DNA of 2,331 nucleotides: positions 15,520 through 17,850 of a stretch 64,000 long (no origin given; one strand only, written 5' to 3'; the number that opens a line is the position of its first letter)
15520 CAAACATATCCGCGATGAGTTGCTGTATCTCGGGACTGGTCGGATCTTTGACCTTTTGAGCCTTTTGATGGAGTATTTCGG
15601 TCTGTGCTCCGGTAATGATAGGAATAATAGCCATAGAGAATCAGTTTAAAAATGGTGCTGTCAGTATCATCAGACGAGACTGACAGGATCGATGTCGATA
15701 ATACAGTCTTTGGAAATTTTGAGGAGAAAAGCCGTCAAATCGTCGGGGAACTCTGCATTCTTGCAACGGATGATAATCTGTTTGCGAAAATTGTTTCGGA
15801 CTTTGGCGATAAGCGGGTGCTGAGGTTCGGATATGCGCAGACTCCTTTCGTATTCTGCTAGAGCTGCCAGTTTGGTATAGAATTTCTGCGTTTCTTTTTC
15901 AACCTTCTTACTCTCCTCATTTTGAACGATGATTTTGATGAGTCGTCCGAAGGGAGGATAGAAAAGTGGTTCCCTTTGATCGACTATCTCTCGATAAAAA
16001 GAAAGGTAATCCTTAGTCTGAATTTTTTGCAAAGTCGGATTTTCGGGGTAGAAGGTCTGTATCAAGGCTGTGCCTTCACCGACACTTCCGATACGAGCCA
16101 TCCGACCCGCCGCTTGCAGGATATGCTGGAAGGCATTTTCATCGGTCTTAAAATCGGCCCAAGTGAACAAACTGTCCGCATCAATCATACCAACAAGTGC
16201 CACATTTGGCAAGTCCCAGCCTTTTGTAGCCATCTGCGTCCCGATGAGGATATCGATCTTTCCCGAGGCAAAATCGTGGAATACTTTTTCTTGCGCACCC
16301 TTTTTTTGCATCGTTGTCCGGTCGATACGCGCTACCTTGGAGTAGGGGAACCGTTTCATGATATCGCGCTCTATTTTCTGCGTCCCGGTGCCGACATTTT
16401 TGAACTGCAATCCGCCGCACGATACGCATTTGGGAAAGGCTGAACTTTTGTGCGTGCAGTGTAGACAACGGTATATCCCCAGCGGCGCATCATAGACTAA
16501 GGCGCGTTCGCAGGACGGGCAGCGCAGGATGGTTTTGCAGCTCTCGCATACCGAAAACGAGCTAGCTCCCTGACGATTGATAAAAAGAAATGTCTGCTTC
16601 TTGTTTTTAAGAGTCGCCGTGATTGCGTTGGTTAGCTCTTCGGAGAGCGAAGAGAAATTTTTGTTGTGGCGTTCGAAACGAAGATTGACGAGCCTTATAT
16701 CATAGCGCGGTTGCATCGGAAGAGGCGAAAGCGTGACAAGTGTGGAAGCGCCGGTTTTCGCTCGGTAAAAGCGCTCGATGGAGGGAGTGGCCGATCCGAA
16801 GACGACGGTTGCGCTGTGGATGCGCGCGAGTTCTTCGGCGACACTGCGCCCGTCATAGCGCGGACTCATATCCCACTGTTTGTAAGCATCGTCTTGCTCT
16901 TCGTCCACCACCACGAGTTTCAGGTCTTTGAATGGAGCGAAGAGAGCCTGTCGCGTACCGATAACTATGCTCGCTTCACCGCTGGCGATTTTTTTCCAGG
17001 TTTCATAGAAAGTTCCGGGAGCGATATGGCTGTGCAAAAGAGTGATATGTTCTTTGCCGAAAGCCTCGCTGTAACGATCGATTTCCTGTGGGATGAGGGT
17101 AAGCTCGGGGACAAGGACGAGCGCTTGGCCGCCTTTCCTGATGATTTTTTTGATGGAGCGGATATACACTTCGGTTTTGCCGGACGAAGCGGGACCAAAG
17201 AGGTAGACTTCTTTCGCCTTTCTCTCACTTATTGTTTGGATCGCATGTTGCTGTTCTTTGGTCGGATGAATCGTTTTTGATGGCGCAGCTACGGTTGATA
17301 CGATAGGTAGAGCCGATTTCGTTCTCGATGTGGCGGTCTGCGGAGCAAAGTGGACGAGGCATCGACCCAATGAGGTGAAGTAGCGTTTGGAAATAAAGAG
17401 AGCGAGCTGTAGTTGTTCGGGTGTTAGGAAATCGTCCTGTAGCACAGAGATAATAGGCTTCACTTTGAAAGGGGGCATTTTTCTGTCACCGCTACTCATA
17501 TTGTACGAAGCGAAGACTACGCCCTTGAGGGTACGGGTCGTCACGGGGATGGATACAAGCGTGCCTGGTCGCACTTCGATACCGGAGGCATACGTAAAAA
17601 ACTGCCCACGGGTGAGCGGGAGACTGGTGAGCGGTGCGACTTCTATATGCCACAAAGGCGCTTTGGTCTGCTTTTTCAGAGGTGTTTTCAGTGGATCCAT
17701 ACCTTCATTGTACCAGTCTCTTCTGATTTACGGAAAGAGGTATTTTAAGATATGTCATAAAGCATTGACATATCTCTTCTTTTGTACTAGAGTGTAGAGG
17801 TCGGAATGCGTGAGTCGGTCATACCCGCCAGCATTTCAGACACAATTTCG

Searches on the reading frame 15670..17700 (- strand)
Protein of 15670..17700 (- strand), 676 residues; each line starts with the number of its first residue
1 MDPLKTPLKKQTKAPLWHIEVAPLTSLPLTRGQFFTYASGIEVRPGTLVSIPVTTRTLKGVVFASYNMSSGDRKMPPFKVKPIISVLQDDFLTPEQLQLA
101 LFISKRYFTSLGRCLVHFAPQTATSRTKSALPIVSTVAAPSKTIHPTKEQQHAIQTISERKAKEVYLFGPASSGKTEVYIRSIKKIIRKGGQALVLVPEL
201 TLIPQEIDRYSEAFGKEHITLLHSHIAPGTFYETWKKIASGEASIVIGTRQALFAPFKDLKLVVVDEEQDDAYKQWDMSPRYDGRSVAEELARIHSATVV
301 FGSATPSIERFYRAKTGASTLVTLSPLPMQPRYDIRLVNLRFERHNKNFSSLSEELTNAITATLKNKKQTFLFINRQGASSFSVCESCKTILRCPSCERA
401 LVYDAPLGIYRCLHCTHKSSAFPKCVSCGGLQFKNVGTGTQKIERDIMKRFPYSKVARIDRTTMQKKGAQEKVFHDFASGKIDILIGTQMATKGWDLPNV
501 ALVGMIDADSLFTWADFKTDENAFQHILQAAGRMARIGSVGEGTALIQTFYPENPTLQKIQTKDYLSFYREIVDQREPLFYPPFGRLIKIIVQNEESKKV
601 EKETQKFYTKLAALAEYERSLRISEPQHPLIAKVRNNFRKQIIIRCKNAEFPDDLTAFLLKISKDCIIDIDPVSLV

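Call 27: search_protein_families(library=pfam, proteins=[window:15670-17700:-])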
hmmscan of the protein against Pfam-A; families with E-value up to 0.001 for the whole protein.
window:15670-17700:- (676 aa): 5 families
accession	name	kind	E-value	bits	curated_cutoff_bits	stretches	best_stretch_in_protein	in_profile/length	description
PF00270.35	DEAD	-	2.3e-17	63.7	26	1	147-307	1-161/167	DEAD/DEAH box helicase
PF17764.6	PriA_3primeBD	-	4e-12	46.3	22.7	1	28-119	5-95/96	3'DNA-binding domain (3'BD)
PF18074.6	PriA_C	-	1.2e-11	45.7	26.9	1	583-672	1-95/95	Primosomal protein N C-terminal domain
PF00271.37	Helicase_C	-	1.5e-11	45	23.5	1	451-538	38-110/110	Helicase conserved C-terminal domain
PF04851.21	ResIII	-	8.4e-11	42.5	22.5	1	144-273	2-139/164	Type III restriction enzyme, res subunit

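Call 34: find_homologous_proteins(query=window:15670-17700:-, max_evalue=1e-50)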
Query window:15670-17700:- (676 aa): 3418 proteins with E <= 1e-50 among 8000 candidates; the best 120 are listed.
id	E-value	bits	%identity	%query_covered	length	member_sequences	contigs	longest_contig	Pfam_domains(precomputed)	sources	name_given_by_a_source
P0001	0.0e+0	1533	100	100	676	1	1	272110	PF17764.7,PF00270.36,PF00271.38,PF18074.7,PF04851.22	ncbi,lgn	-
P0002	0.0e+0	1184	77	98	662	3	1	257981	PF17764.7,PF00270.36,PF00271.38,PF18074.7,PF04851.22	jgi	jgi:primosomal protein N' (replication factor Y)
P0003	0.0e+0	1182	78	99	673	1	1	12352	PF17764.7,PF00270.36,PF00271.38,PF18074.7,PF04851.22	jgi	jgi:primosomal protein N' (replication factor Y)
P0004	0.0e+0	1168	77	98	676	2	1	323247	PF17764.7,PF00270.36,PF00271.38,PF18074.7,PF04851.22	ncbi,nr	ncbi:MAG: primosomal protein N' [Candidatus Moranbacteria bacterium]|nr:primosomal protein N' [Candi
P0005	0.0e+0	1167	76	99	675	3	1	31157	PF17764.7,PF00270.36,PF00271.38,PF18074.7,PF04851.22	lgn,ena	-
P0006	0.0e+0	1152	75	100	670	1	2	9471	PF17764.7,PF00270.36,PF00271.38,PF18074.7,PF04851.22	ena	-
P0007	0.0e+0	1121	74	99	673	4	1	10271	PF17764.7,PF00270.36,PF00271.38,PF18074.7,PF04851.22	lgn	-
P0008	2.0e-290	983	72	89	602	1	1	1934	PF00270.36,PF00271.38,PF18074.7,PF04851.22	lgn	-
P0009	5.4e-290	982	65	98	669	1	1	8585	PF17764.7,PF00270.36,PF00271.38,PF18074.7,PF04851.22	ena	-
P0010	2.0e-282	957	63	99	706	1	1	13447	PF17764.7,PF00270.36,PF00271.38,PF18074.7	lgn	-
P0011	5.2e-278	942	64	97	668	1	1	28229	PF17764.7,PF00270.36,PF00271.38,PF18074.7,PF04851.22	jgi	jgi:primosomal protein N' (replication factor Y)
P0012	2.4e-262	890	59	99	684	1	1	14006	PF17764.7,PF00270.36,PF00271.38,PF18074.7,PF04851.22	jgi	jgi:primosomal protein N' (replication factor Y)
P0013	3.7e-253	860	56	99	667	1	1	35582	PF17764.7,PF00270.36,PF00271.38,PF18074.7,PF04851.22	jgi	jgi:primosomal protein N' (replication factor Y)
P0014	2.5e-252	857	57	99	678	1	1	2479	PF17764.7,PF00270.36,PF00271.38,PF18074.7,PF04851.22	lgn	-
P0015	1.2e-250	852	58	97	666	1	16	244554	PF17764.7,PF00270.36,PF00271.38,PF18074.7,PF04851.22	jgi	jgi:primosomal protein N' (replication factor Y)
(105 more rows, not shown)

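Call 35: find_encoding_contigs(protein=P0001, flank=10000, max_places=4)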
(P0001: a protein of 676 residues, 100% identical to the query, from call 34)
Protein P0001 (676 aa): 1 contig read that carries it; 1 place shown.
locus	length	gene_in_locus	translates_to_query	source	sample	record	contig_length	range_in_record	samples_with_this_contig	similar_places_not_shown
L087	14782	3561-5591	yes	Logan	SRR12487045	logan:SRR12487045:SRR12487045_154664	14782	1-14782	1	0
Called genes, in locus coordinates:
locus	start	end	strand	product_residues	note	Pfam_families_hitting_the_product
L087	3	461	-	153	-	?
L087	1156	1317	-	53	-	-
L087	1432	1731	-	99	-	PF08922:DUF1905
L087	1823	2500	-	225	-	PF20582:UPF0758_N, PF04002:RadC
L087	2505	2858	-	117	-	PF04993:TfoX_N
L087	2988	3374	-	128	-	-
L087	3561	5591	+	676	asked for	PF17764:PriA_3primeBD, PF00270:DEAD, PF04851:ResIII, PF00271:Helicase_C, PF18074:PriA_C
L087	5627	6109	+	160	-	PF01327:Pep_deformylase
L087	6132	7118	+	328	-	PF00551:Formyl_trans_N, PF02911:Formyl_trans_C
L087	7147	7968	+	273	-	PF00581:Rhodanese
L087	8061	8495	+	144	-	-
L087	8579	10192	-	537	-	PF05970:PIF1, PF13245:AAA_19, PF13401:AAA_22 (weak), PF13604:AAA_30, PF21530:Pif1_2B_dom (weak)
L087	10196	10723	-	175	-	PF13328:HD_4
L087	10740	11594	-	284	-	PF02498:Bro-N (weak)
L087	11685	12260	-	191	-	PF06821:Ser_hydrolase, PF00561:Abhydrolase_1 (weak)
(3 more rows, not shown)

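Call 36: find_encoding_contigs(protein=P0002, flank=10000, max_places=3)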
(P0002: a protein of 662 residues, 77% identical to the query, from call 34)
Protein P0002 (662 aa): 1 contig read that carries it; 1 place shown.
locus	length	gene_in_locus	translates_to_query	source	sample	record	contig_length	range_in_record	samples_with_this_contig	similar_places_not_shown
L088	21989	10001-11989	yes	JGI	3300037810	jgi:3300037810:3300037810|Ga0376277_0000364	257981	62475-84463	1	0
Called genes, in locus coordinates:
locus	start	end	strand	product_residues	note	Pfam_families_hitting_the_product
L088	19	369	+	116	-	-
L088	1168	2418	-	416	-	PF01551:Peptidase_M23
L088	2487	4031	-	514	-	PF00749:tRNA-synt_1c, PF19269:Anticodon_2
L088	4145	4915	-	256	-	PF03808:Glyco_tran_WecG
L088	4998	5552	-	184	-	PF02834:LigT_PEase, PF13563:2_5_RNA_ligase2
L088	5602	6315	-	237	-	PF02678:Pirin, PF17954:Pirin_C_2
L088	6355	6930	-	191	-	PF02677:QueH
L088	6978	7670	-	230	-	PF01551:Peptidase_M23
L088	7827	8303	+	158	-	-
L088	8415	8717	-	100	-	PF08922:DUF1905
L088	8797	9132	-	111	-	PF04993:TfoX_N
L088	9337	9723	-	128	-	-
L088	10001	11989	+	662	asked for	PF17764:PriA_3primeBD, PF00270:DEAD, PF04851:ResIII, PF00271:Helicase_C, PF18074:PriA_C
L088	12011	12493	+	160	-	PF01327:Pep_deformylase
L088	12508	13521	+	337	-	PF00551:Formyl_trans_N, PF02911:Formyl_trans_C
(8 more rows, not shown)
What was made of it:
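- Checked: The downstream genes are RecJ and a WecG-type glycosyltransferase (calls 35, 36).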

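Call 37: find_encoding_contigs(protein=P0004, flank=10000, max_places=3)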
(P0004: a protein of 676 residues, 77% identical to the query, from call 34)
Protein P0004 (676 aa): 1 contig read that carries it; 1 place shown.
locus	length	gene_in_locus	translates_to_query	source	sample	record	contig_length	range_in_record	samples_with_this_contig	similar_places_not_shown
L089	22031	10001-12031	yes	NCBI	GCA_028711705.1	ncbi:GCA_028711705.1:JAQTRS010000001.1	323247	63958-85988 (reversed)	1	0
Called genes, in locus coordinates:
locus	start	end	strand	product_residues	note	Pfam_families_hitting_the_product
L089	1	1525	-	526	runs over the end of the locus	PF00749:tRNA-synt_1c, PF19269:Anticodon_2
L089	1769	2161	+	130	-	-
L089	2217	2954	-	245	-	PF03808:Glyco_tran_WecG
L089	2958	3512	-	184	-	PF02834:LigT_PEase, PF13563:2_5_RNA_ligase2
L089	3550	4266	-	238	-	PF02678:Pirin, PF17954:Pirin_C_2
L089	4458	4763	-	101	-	-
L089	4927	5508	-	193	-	PF02677:QueH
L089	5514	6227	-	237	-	PF08713:DNA_alkylation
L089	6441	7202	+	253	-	PF00106:adh_short, PF13561:adh_short_C2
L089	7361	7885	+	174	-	-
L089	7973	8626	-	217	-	PF00717:Peptidase_S24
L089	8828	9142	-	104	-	PF08922:DUF1905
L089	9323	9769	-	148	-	-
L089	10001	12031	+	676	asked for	PF17764:PriA_3primeBD, PF00270:DEAD, PF04851:ResIII (weak), PF00271:Helicase_C, PF18074:PriA_C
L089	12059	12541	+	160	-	PF01327:Pep_deformylase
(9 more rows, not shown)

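Call 38: find_encoding_contigs(protein=P0005, flank=10000, max_places=3)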
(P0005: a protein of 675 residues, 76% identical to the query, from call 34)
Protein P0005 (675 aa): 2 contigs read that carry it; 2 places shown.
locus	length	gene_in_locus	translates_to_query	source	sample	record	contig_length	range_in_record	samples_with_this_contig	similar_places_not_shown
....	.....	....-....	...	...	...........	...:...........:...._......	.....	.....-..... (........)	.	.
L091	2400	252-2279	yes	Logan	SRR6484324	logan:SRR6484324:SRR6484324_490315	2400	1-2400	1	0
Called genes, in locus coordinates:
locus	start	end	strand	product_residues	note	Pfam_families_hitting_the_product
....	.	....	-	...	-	?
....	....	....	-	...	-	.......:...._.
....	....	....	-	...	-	-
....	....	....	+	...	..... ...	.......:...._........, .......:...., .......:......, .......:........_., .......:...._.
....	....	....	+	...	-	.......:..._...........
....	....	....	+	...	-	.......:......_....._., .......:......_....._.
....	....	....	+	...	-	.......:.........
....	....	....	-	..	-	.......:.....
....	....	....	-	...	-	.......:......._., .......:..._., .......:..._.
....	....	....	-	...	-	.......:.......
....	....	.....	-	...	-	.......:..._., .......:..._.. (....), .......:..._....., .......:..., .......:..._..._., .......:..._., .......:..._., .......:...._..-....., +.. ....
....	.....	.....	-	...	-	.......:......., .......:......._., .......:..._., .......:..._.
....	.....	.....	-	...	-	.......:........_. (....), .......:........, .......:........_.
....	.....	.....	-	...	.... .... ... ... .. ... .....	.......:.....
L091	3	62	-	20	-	?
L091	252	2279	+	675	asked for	PF17764:PriA_3primeBD, PF00270:DEAD, PF04851:ResIII, PF00271:Helicase_C, PF18074:PriA_C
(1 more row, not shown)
